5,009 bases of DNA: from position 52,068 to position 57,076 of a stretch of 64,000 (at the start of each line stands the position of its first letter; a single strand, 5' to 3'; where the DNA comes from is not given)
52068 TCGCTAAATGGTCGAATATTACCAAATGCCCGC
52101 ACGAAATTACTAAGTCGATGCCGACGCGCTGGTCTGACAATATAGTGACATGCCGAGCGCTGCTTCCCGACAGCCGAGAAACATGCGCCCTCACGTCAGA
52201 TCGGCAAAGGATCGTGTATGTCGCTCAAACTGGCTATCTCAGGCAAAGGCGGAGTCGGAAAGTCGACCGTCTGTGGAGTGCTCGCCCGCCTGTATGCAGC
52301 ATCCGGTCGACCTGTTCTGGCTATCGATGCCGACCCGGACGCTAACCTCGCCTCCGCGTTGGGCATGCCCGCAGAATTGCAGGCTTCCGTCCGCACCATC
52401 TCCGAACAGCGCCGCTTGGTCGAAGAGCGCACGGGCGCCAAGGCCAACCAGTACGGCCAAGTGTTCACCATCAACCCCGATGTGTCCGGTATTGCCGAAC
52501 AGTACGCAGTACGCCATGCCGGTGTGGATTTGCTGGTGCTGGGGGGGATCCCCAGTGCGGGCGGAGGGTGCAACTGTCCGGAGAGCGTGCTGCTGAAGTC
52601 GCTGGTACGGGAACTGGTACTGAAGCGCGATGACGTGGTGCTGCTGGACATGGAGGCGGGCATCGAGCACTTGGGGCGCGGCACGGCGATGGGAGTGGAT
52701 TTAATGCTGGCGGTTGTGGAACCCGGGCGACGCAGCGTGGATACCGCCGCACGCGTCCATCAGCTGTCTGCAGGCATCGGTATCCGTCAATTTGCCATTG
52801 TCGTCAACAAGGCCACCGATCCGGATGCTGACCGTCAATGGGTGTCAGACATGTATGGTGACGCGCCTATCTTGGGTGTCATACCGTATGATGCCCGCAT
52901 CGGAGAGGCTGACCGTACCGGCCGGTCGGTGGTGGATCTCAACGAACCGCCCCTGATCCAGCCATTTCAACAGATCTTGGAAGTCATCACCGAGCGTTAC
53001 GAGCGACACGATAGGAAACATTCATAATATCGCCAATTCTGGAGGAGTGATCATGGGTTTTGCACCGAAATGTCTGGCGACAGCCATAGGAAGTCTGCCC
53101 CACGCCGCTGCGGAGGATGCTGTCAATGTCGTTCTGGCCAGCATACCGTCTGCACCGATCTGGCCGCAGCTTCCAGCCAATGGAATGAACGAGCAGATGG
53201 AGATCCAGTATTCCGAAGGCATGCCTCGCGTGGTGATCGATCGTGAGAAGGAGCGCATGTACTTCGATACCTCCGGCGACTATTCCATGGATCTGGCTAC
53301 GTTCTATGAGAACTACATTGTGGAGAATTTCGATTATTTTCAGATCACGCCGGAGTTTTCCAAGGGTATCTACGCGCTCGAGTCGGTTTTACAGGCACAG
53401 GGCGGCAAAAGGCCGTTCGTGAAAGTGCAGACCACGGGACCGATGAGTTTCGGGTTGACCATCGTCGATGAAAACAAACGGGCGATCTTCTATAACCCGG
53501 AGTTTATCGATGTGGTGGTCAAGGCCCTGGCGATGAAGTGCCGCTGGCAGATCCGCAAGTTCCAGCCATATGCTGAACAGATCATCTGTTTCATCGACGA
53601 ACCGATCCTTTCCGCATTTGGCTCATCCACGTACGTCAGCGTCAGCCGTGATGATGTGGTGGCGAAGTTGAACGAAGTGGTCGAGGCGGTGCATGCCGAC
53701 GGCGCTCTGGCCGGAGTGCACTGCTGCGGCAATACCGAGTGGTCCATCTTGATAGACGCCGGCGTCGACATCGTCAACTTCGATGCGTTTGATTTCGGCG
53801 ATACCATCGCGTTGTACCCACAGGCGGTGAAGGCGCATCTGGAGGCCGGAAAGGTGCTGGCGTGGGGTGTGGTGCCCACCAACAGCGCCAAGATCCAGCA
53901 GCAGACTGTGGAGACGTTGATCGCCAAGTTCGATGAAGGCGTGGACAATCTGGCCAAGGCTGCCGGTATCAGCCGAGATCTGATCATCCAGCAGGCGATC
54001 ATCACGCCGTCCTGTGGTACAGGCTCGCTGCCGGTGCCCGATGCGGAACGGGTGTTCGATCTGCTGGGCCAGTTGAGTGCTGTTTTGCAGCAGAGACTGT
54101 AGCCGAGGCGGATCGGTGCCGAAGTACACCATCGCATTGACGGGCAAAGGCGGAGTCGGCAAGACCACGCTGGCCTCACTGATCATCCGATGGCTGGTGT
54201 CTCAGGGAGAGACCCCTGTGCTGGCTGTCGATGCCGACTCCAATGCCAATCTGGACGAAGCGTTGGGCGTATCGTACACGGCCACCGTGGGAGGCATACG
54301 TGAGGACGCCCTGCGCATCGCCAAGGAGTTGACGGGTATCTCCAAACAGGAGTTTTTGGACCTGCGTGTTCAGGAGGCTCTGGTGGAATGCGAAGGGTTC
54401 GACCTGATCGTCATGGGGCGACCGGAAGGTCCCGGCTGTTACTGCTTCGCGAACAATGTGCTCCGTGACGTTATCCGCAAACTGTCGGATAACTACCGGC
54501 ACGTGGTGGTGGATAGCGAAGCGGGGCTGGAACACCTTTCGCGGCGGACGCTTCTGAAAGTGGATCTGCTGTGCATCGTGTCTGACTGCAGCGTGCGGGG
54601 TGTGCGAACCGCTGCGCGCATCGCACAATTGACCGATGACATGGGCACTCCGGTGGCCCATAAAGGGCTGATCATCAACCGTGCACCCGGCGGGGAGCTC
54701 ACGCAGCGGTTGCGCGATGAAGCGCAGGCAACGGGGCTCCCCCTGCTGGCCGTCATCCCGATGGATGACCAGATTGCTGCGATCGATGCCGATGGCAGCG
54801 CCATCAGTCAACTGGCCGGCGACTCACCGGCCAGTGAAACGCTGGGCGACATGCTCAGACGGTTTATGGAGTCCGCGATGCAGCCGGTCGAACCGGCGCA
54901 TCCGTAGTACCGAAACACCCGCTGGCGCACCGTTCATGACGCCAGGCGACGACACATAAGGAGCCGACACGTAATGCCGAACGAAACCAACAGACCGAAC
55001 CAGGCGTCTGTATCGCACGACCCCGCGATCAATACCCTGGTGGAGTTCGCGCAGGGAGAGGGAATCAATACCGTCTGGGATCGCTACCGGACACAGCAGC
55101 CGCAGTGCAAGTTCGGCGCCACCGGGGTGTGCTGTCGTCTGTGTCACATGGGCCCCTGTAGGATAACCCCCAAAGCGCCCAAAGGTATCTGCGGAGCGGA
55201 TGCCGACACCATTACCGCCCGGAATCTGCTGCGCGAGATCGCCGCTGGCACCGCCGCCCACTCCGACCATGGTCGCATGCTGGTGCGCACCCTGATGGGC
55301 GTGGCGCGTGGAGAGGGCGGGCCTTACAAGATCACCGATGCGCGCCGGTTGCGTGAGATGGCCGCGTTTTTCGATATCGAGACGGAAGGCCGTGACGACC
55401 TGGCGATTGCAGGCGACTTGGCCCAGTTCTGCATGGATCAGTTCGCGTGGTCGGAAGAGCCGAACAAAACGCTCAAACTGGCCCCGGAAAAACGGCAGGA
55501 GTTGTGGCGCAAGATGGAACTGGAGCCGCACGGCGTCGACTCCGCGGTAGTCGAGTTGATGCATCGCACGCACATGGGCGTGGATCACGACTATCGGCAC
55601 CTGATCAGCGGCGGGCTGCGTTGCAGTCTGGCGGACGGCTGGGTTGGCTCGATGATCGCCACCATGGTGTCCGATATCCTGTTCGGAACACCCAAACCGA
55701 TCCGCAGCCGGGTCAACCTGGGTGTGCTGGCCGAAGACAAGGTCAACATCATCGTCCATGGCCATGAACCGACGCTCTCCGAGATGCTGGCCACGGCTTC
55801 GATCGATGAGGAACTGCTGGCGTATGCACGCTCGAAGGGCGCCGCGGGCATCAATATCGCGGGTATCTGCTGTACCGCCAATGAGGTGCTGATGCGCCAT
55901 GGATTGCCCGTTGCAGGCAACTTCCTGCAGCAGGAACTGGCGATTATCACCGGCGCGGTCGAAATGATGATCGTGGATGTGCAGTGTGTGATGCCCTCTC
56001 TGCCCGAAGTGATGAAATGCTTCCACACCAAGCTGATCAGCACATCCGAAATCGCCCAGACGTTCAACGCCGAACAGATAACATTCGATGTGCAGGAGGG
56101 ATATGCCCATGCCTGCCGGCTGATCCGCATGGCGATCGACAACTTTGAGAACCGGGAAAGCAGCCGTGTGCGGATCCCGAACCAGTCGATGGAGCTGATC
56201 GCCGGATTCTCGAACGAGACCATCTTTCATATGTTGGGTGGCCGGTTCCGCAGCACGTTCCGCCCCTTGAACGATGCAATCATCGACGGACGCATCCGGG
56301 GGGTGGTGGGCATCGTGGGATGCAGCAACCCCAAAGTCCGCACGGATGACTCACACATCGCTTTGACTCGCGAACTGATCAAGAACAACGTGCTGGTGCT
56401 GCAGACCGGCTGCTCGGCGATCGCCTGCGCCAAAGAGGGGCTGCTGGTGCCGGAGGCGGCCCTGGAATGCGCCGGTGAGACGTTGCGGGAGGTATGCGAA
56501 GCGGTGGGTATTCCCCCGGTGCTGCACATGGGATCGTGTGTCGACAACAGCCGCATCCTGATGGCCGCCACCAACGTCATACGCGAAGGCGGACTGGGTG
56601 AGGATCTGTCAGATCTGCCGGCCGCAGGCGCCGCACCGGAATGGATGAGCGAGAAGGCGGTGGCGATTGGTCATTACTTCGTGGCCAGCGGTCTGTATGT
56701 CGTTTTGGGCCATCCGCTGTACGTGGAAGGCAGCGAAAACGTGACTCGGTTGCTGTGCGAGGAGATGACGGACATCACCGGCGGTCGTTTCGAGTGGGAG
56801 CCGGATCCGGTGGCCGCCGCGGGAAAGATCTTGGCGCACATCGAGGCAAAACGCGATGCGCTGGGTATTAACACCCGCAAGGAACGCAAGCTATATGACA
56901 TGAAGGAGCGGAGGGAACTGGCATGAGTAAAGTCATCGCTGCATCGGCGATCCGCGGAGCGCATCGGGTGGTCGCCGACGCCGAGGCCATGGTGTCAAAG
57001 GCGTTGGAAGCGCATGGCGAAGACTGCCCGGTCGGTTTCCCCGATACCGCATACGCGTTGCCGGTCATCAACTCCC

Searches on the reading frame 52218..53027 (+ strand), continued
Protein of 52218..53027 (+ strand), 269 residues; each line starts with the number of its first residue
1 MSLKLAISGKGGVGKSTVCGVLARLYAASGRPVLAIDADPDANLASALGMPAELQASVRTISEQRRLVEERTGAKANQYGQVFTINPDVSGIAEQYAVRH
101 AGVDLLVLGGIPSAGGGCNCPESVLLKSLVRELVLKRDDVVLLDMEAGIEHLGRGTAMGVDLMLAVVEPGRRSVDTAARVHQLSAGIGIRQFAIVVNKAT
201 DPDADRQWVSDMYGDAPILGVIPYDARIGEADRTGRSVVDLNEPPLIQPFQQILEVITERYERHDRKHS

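Call 42: find_encoding_contigs(protein=P0009, flank=3000, max_places=2)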
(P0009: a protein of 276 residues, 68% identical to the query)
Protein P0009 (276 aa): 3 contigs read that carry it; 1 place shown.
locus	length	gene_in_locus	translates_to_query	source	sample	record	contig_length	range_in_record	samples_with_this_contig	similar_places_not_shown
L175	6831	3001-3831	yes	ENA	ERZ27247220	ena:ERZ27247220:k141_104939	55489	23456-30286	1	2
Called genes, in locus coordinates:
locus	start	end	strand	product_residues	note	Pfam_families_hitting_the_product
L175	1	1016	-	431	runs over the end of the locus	PF07963:N_methyl (weak)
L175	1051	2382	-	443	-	PF07963:N_methyl (weak)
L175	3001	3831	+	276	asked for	PF10609:ParA (weak), PF13614:AAA_31, PF00142:Fer4_NifH, PF01656:CbiA, PF02374:ArsA_ATPase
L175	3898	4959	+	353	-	-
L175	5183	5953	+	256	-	PF00142:Fer4_NifH (faint), PF01656:CbiA, PF02374:ArsA_ATPase (weak), PF10609:ParA (faint), PF13614:AAA_31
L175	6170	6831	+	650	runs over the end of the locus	PF03063:Prismane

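Call 43: find_encoding_contigs(protein=P0006, flank=3000, max_places=2)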
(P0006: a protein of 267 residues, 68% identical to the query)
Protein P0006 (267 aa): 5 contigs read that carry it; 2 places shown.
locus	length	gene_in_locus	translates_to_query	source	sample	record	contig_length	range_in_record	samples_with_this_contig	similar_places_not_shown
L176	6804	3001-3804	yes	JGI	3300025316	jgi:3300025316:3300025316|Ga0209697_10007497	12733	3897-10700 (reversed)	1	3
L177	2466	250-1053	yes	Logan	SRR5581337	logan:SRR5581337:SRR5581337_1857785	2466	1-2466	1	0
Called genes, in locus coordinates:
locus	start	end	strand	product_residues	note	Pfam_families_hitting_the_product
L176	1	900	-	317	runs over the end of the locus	PF02492:cobW, PF07683:CobW_C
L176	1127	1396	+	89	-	-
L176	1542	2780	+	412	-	PF07963:N_methyl, PF07596:SBP_bac_10 (weak)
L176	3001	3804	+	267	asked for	PF00142:Fer4_NifH, PF01656:CbiA, PF02374:ArsA_ATPase (weak), PF10609:ParA (weak), PF13614:AAA_31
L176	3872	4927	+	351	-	-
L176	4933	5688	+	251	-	PF00142:Fer4_NifH (faint), PF01656:CbiA, PF02374:ArsA_ATPase (weak), PF13614:AAA_31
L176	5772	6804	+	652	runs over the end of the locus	PF03063:Prismane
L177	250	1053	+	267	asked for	PF00142:Fer4_NifH, PF01656:CbiA, PF02374:ArsA_ATPase (weak), PF10609:ParA (weak), PF13614:AAA_31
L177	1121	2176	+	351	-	-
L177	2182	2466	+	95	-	?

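Call 61: search_protein_families(library=pfam, proteins=[L088:4682-5341:-, L108:1622-2710:+], max_evalue=0.01)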
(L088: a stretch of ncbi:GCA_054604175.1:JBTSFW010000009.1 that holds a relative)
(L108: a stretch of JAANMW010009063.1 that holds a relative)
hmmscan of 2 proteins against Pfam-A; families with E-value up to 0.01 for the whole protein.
L088:4682-5341:- (219 aa): 0 families

L108:1622-2710:+ (362 aa): 0 families

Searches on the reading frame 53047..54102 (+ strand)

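Call 10: search_protein_families(library=pfam, proteins=[window:53047-54102:+])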
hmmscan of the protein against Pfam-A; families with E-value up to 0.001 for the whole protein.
window:53047-54102:+ (351 aa): 0 families

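Call 39: search_protein_families(library=ncbifam, proteins=[window:53047-54102:+], max_evalue=0.01)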
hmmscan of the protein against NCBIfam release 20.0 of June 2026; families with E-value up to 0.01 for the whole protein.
window:53047-54102:+ (351 aa): 1 family
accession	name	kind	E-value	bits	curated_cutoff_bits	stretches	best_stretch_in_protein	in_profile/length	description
NF002119.0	PRK00957.1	equivalog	9.9e-07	28.2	258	1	121-333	106-290/306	methionine synthase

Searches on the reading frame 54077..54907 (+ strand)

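Call 10: search_protein_families(library=pfam, proteins=[window:54077-54907:+])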
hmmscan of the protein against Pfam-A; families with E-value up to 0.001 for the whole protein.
window:54077-54907:+ (276 aa): 8 families
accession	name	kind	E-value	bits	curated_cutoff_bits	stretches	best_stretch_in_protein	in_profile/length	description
PF01656.29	CbiA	-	7.6e-16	58.6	25.4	1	21-241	4-123/125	CobQ/CobB/MinD/ParA nucleotide binding domain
PF13614.12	AAA_31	-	8.1e-12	45.9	27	1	22-184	8-162/177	AAA domain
PF00142.24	Fer4_NifH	-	4.6e-07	30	25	0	164-266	143-247/271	4Fe-4S iron sulfur cluster binding proteins, NifH/frxC family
PF02374.21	ArsA_ATPase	-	1.1e-05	25.2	24.3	1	19-75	4-59/305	Anion-transporting ATPase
PF10609.15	ParA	-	1.4e-05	25.1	27.1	0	18-54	6-41/246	NUBPL iron-transfer P-loop NTPase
PF13479.12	AAA_24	-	9.2e-05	22.8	27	1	16-153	2-78/195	AAA domain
PF13401.12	AAA_22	-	0.0004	21.1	27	0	17-60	6-48/130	AAA domain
PF20720.3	nSTAND3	-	0.00071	19.7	27.2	0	19-50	20-51/155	Novel STAND NTPase 3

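Call 39: search_protein_families(library=ncbifam, proteins=[window:54077-54907:+], max_evalue=0.01)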
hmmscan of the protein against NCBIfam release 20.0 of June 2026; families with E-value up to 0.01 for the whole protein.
window:54077-54907:+ (276 aa): 20 families
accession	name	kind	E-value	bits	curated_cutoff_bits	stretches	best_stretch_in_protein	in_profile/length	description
TIGR01969.1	minD_arch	subfamily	1.2e-16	60.6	201.75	2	127-264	96-231/251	cell division ATPase MinD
TIGR01968.1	minD_bact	equivalog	6.6e-15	55.1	212.9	1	21-263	7-236/261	septum site-determining protein MinD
NF041546.1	ParA_partition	equivalog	2.9e-11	43.3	180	2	126-254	63-195/203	ParA family partition ATPase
TIGR03815.1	CpaE_hom_Actino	equivalog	4.8e-09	35.8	154.45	1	22-250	118-327/340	septum site-determining protein Ssd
NF041136.1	MrpORP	equivalog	1.3e-07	31.3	450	0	213-267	198-252/365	iron-sulfur cluster carrier protein MrpORP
TIGR03371.1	cellulose_yhjQ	equivalog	1.2e-06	28.2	157.85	1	19-72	4-57/246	cellulose biosynthesis protein BcsQ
TIGR04291.1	arsen_driv_ArsA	equivalog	9.4e-06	24.6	650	1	15-68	3-54/565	arsenical pump-driving ATPase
NF047398.1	AAA_KGGVGR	domain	1.2e-05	25.8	90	0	23-55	10-41/190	KGGVGR-motif variant AAA ATPase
TIGR01281.1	DPOR_bchL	equivalog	3.5e-05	23.3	345.15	1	19-272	3-248/268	ferredoxin:protochlorophyllide reductase (ATP-dependent) iron-sulfur ATP-binding protein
NF008079.0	PRK10818.1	equivalog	0.00011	21.6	508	0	20-65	7-52/270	septum site-determining protein MinD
TIGR02016.1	BchX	equivalog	0.00018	20.9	331.2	0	175-236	164-222/296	chlorophyllide a reductase iron protein subunit X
NF010443.0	PRK13869.1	subfamily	0.00022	20.1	446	1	18-72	123-177/405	plasmid-partitioning protein RepA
TIGR00345.1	GET3_arsA_TRC40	subfamily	0.00023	20.8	135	1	21-65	2-45/299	TRC40/GET3/ArsA family transport-energizing ATPase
NF033200.1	F430_CfbC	exception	0.00071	19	402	0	18-61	2-44/260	Ni-sirohydrochlorin a,c-diamide reductive cyclase ATP-dependent reductase subunit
NF041417.1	ArsA_halo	exception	0.00072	18.4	800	1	19-74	15-69/617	arsenical pump-driving ATPase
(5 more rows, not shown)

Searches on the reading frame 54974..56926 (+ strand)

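Call 10: search_protein_families(library=pfam, proteins=[window:54974-56926:+])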
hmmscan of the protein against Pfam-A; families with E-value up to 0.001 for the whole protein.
window:54974-56926:+ (650 aa): 1 family
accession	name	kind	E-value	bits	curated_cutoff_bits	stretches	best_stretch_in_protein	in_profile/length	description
PF03063.25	Prismane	-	4.5e-172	573.7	27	1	52-612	1-512/513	Prismane/CO dehydrogenase family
